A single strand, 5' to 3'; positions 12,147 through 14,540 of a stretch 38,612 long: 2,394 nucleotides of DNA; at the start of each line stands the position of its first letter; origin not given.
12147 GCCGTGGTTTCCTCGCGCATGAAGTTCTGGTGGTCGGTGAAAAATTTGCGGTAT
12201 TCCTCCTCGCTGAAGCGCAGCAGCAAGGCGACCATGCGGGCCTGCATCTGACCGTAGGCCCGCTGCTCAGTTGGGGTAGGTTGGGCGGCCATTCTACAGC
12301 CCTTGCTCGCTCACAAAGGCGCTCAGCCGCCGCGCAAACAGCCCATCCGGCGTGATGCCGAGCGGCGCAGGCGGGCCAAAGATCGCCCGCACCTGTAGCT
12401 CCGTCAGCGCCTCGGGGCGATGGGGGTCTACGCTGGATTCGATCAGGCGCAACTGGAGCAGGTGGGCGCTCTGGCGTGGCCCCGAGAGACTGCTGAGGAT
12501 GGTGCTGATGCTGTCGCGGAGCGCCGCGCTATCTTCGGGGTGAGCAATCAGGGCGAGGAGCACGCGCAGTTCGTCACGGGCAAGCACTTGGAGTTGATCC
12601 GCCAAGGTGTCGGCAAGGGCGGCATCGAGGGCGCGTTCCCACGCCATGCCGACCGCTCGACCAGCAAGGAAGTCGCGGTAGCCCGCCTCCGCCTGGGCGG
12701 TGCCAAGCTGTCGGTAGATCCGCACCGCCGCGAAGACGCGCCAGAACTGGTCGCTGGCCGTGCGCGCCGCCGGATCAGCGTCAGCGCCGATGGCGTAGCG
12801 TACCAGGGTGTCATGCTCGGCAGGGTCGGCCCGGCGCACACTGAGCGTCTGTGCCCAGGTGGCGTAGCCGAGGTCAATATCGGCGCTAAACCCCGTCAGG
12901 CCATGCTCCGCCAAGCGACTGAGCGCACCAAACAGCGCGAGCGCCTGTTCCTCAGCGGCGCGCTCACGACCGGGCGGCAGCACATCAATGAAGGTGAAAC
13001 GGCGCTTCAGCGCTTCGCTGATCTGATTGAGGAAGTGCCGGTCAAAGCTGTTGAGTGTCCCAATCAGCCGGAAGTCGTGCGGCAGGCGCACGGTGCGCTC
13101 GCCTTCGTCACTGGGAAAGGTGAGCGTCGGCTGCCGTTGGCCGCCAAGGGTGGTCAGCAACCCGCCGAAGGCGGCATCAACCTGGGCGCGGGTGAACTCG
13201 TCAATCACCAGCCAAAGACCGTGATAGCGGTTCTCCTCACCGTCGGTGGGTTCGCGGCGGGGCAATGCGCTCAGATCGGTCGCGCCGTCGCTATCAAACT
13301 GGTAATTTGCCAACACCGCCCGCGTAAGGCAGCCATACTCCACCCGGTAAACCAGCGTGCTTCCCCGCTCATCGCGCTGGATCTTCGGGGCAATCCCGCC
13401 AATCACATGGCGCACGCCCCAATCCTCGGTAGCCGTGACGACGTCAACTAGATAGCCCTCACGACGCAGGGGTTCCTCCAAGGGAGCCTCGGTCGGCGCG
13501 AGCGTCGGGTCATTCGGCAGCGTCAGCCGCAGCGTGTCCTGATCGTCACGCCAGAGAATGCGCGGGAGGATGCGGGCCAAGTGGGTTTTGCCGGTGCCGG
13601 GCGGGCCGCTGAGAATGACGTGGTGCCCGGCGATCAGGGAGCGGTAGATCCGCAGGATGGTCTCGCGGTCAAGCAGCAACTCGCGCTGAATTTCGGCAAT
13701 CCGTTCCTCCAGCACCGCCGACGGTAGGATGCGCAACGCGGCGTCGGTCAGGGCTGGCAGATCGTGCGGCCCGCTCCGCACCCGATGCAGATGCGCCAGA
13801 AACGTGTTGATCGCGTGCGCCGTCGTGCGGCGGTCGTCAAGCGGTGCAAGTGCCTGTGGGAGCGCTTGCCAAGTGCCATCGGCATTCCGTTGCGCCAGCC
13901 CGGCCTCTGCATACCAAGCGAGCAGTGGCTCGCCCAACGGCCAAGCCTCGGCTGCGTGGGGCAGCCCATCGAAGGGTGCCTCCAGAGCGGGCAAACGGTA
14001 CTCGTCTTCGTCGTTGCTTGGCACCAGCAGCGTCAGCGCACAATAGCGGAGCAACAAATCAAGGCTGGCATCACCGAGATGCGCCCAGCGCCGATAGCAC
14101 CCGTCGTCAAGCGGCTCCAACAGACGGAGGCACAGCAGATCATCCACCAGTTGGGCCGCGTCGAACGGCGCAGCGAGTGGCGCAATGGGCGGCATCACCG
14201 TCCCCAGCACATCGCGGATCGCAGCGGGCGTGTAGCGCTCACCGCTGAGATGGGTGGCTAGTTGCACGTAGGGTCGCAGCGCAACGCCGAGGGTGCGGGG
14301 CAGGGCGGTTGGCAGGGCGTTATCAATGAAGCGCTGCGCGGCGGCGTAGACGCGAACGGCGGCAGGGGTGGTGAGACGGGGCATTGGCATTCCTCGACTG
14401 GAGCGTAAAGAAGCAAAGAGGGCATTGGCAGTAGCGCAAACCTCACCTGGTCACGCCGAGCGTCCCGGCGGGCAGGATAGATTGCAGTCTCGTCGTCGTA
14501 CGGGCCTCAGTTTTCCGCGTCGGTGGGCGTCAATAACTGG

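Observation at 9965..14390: Two-gene McrBC-like operon with atypical architecture: extended McrB-like GTPase plus McrC-like nuclease fused to a HEPN domain (candidate undescribed defence system)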

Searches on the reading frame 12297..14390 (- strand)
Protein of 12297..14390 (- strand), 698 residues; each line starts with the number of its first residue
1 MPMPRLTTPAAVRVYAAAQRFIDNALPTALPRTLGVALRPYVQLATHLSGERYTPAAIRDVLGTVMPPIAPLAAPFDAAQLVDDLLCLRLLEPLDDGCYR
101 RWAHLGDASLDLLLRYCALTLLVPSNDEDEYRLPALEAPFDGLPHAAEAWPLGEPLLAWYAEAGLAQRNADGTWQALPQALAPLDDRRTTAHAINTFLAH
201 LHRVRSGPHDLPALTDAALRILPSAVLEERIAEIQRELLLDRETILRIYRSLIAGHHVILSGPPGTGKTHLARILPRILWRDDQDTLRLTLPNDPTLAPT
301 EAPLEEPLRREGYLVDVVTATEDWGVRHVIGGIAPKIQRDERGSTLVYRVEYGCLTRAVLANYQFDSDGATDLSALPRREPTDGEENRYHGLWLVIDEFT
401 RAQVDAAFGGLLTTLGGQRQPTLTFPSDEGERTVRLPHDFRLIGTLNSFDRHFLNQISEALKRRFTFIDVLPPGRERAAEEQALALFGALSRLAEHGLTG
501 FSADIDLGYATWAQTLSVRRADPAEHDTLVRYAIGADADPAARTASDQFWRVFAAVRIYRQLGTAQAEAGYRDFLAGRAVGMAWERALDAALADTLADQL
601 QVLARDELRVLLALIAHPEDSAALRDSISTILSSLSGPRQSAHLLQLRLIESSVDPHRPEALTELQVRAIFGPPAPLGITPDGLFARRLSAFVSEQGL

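Call 3: search_protein_families(library=pfam, proteins=[window:12297-14390:-], max_evalue=1)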
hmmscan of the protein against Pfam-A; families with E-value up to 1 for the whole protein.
window:12297-14390:- (698 aa): 19 families
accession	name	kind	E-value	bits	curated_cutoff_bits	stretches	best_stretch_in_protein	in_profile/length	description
PF07728.20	AAA_5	-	5.4e-11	43.1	22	2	317-465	30-139/139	AAA domain (dynein-related subfamily)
PF01078.27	Mg_chelatase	-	4.3e-05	23.5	20.3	1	253-281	20-48/207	Magnesium chelatase, subunit ChlI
PF20720.3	nSTAND3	-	0.00024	21.2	27.2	1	249-288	11-50/155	Novel STAND NTPase 3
PF13191.12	AAA_16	-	0.00027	21.9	32.6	1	243-321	10-86/167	AAA ATPase domain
PF13401.12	AAA_22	-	0.00089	20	27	1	257-297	7-47/130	AAA domain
PF20030.5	bpMoxR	-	0.0026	17.3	27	1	229-279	5-55/205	MoxR domain in the MoxR-vWA-beta-propeller ternary systems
PF00004.35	AAA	-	0.0057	17.5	21.2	1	258-275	1-18/131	ATPase family associated with various cellular activities (AAA)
PF05496.18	RuvB_N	-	0.0057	16.9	27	1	256-277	34-55/159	Holliday junction DNA helicase RuvB P-loop domain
PF13238.12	AAA_18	-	0.0098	16.8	29.4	1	258-287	1-32/128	AAA domain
PF13245.12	AAA_19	-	0.01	16.4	25.1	1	253-280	9-36/134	AAA domain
PF01695.23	IstB_IS21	-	0.041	13.8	24.1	1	257-273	94-110/238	IstB-like ATP binding protein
PF05729.18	NACHT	-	0.06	13.6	26.7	1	257-286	2-31/167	NACHT domain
PF13086.12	AAA_11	-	0.07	13.3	27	1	247-272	9-34/257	AAA domain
PF13521.12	AAA_28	-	0.094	13.4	27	1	258-276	2-20/164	AAA domain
PF24389.1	ORC-CDC6-like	-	0.21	10.7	27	1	249-275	26-52/571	ORC-CDC6-like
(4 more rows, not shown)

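Call 4: search_protein_families(library=padloc, proteins=[window:12297-14390:-], max_evalue=1)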
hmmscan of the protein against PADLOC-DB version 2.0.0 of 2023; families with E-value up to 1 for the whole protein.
window:12297-14390:- (698 aa): 9 families
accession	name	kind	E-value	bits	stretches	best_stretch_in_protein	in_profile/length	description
PDLC04232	IetA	-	3.3e-05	21.5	1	221-275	81-136/330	-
PDLC00915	TRIP13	-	0.00034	18.1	1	234-276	41-84/302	TRIP13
PDLC01439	typeIV_DinG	-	0.00096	15.9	1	242-287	21-63/575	CAS-IV-A; associated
PDLC04140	mad8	-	0.0035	14.9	1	252-275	24-47/314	mads_8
PDLC03920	MkoA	-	0.005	13.2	1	254-274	630-650/1112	-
PDLC02196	IetA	-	0.016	12.7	1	256-275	123-142/374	-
PDLC02195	IetA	-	0.028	11.7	1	226-275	107-157/395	-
PDLC05079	PDC-S73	-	0.064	10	1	252-275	188-211/752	-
PDLC01515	Csx3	-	0.065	10.8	1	257-285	8-36/183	"CAS-I,CAS-III; associated"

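Call 5: search_protein_families(library=ncbifam, proteins=[window:12297-14390:-], max_evalue=1)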
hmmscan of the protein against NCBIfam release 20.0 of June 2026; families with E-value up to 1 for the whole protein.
window:12297-14390:- (698 aa): 27 families (the best 25 are shown)
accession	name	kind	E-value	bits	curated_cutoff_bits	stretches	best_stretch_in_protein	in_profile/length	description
NF008457.0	PRK11331.1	equivalog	2.2e-09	36.6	637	2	393-472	275-357/459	5-methylcytosine-specific restriction enzyme subunit McrB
TIGR03922.1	T7SS_EccA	equivalog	0.00015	20.5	466.65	1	255-279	312-336/557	type VII secretion AAA-ATPase EccA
NF038214.1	IS21_help_AAA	equivalog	0.002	17.9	200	1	254-273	89-108/232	IS21-like element helper ATPase IstB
TIGR02640.1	gas_vesic_GvpN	equivalog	0.0022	17.6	266.8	1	246-278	12-44/262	gas vesicle protein GvpN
TIGR00635.1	ruvB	equivalog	0.0035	16.4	299.05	1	256-276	31-51/305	Holliday junction branch migration DNA helicase RuvB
TIGR00368.1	TIGR00368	hypoth_equivalog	0.004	15.8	362.4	1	254-279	210-235/499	YifB family Mg chelatase-like AAA ATPase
TIGR02881.1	spore_V_K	equivalog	0.0046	16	422.95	1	230-279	17-66/261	stage V sporulation protein K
NF000868.0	PRK00080.1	equivalog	0.0067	15.4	282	1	256-277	52-73/330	Holliday junction branch migration DNA helicase RuvB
NF011523.0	PRK14962.1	equivalog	0.011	14.5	576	1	255-280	36-61/474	DNA polymerase III subunits gamma and tau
TIGR02880.1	cbbX_cfxQ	equivalog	0.012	14.9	459.25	1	227-281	30-84/284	CbbX protein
NF005098.0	PRK06526.1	subfamily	0.018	14.5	296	1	233-273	87-127/266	transposase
TIGR01189.1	ccmA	equivalog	0.019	14.6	131.6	1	245-276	16-47/198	heme ABC exporter ATP-binding protein CcmA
TIGR01241.2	FtsH_fam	equivalog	0.048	12.4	600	1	258-273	198-213/598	ATP-dependent zinc metalloprotease FtsH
NF006571.0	PRK09087.1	equivalog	0.061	13.1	297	1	258-289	48-74/228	DnaA regulatory inactivator HdaA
TIGR02397.1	dnaX_nterm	equivalog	0.066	12.4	250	1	256-279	37-60/355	DNA polymerase III subunit gamma/tau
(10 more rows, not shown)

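Call 7: search_solved_structures(query=window:12297-14390:-, max_evalue=1, show_alignments=2)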
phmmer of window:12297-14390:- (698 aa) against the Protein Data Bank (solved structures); distinct sequences matched with E-value up to 1: 31.
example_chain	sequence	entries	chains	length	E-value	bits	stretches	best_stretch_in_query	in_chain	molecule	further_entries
6hz4_A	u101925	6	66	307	9e-10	41.1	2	394-472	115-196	5-methylcytosine-specific restriction enzyme B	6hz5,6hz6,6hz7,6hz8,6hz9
6ut6_A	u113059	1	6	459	1.7e-09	40.1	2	394-472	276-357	5-methylcytosine-specific restriction enzyme B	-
7vsr_A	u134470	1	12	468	1.8e-09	40.1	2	394-472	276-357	5-methylcytosine-specific restriction enzyme B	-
6ut3_A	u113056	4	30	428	7.8e-09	37.9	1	381-473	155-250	GTPase subunit of restriction endonuclease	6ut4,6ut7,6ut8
6ut5_A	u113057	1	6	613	1.9e-08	36.7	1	381-473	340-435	GTPase subunit of restriction endonuclease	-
9ujv_A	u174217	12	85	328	0.048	15.5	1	225-281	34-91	Cobaltochelatase subunit CobS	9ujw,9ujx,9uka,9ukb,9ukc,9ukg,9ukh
9udk_A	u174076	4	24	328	0.056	15.3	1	225-281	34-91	Cobaltochelatase subunit CobS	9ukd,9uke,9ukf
9lur_A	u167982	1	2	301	0.084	14.7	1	254-279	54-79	ESX-1 secretion system protein EccA1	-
3pxi_A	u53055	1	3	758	0.09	14.6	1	259-322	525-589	Negative regulator of genetic competence ClpC/MecB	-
3pvs_A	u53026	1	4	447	0.15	13.9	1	249-281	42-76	Replication-associated recombination protein A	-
6c2u_A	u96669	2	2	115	0.29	12.9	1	257-294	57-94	phosphate-loop protein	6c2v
3k1j_A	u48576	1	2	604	0.36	12.6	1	253-450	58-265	ATP-dependent protease Lon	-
6k0r_A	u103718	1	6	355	0.39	12.5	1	251-276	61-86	RuvB-like 1,RuvB-like 1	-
2xsz_A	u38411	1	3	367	0.41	12.4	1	251-276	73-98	RUVB-LIKE 1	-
9eq2_D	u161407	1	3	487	0.42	12.4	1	180-277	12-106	RuvB-like helicase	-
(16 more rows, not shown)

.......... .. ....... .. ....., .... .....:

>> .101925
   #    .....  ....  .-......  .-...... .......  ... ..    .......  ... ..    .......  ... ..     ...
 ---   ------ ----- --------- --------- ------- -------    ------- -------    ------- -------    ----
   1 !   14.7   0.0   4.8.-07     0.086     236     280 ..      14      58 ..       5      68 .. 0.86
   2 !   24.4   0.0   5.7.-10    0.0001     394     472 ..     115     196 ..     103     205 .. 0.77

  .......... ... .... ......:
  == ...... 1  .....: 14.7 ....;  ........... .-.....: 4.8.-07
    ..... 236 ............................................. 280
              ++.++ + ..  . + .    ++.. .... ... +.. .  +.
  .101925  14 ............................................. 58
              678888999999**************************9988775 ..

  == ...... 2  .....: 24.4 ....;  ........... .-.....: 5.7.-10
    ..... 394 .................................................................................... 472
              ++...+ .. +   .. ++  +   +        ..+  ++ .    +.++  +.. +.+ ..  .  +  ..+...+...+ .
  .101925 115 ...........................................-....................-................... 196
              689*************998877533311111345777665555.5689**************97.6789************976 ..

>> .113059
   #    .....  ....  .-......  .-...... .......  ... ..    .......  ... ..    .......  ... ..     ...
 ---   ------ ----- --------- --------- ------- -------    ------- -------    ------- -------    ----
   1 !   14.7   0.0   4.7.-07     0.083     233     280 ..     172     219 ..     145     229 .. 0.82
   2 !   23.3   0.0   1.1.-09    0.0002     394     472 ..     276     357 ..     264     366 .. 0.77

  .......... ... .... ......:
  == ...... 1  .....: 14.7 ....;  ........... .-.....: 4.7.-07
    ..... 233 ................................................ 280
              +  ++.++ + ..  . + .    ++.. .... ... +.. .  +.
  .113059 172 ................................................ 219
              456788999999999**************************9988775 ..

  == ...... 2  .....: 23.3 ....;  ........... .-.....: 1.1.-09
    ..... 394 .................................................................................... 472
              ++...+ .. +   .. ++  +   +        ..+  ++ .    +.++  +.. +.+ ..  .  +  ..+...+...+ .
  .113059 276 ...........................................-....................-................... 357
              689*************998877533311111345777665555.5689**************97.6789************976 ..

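Call 19: find_homologous_proteins(query=window:12297-14390:-, max_evalue=0.001)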
Query window:12297-14390:- (698 aa): 328 proteins with E <= 0.001 among 8000 candidates; the best 120 are listed.
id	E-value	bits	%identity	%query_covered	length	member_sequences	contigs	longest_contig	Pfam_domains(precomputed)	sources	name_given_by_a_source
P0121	0.0e+0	1488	96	100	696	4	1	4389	PF07728.21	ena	-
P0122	0.0e+0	1246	84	96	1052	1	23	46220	PF07728.21,PF13191.13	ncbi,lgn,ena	-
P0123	0.0e+0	1112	85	84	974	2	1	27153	PF07728.21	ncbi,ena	-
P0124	0.0e+0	1049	73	96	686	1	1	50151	PF07728.21,PF01078.28,PF20720.4,PF13191.13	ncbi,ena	-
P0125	0.0e+0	1044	70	96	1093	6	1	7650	PF07728.21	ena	-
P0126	0.0e+0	1035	71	96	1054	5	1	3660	PF07728.21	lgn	-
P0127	0.0e+0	1028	71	96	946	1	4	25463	PF07728.21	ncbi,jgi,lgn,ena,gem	-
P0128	0.0e+0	1027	69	96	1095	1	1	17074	PF07728.21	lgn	-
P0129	0.0e+0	1017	70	96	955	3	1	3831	PF07728.21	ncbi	-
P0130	1.6e-296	1004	69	96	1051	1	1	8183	PF07728.21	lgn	-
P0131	1.0e-277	942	66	96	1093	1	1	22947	PF07728.21,PF13191.13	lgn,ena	-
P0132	1.4e-272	925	64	97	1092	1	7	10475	PF07728.21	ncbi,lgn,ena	-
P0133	2.9e-267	907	65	96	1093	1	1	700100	PF07728.21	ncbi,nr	ncbi:MAG: AAA family ATPase [Kouleothrix sp.]|nr:AAA family ATPase [Kouleothrix sp.]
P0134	3.7e-263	893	64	97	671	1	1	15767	PF07728.21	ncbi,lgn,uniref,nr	ncbi:MAG: hypothetical protein EI684_14005 [Candidatus Viridilinea halotolerans]|uniref:AAA+ ATPase 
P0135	4.5e-245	834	61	96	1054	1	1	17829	PF07728.21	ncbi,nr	ncbi:MAG TPA: AAA family ATPase, partial [Roseiflexaceae bacterium]|nr:AAA family ATPase [Roseiflexa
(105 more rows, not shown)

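Call 84: find_encoding_contigs(protein=P0121, flank=6000, max_places=2)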
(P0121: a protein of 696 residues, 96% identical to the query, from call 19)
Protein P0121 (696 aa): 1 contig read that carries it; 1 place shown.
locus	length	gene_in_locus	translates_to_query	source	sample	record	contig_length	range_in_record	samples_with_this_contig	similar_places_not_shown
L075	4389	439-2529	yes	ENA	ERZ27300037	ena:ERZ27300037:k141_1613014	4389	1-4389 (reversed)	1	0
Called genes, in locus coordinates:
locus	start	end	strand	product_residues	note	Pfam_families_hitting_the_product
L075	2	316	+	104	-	?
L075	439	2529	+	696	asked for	PF07728:AAA_5 (faint)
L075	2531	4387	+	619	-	?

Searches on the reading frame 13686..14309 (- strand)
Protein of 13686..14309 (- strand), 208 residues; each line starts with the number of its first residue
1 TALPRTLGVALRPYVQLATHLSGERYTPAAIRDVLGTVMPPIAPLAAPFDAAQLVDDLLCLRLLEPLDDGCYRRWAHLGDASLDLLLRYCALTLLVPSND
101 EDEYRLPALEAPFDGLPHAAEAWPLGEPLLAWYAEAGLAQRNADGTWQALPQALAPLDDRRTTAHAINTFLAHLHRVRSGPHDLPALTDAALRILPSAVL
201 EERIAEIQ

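Call 51: search_solved_structures(query=A3, max_evalue=10, show_alignments=2)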
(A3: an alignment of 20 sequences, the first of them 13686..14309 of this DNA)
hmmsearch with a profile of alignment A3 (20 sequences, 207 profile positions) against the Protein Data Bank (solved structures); distinct sequences matched with E-value up to 10: 1.
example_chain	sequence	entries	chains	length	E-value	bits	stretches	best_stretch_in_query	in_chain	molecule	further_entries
3v47_C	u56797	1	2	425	4.1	10.3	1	141-206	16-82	Flagellin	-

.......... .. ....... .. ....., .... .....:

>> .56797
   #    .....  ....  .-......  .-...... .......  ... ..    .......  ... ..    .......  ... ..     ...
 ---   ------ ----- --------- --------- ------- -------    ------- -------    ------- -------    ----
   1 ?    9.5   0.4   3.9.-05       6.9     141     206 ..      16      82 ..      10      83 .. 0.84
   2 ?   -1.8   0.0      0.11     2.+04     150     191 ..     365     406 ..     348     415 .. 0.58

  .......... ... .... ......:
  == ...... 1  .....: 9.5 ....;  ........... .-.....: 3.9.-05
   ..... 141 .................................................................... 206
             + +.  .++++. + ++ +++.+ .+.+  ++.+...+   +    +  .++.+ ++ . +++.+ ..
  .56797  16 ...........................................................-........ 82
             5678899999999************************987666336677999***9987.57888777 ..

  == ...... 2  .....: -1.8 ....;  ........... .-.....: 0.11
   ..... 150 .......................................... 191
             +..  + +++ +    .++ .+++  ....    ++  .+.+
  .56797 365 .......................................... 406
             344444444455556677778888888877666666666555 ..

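Call 52: search_protein_families(library=pfam, alignment_id=A3, max_evalue=10)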
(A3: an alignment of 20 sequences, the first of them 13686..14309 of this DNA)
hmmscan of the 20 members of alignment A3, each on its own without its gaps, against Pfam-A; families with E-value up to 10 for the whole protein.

A. member 1, window:13686-14309:- (208 aa): 0 families

B. families by the number of members that match (of 20 scanned): 4 families
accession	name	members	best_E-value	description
PF06969.22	HemN_C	2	0.049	HemN C-terminal domain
PF14394.12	DUF4423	1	0.014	Domain of unknown function (DUF4423)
PF20514.4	ROXA-like_wH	1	0.045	ROXA-like winged helix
PF12802.13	MarR_2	1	0.09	MarR family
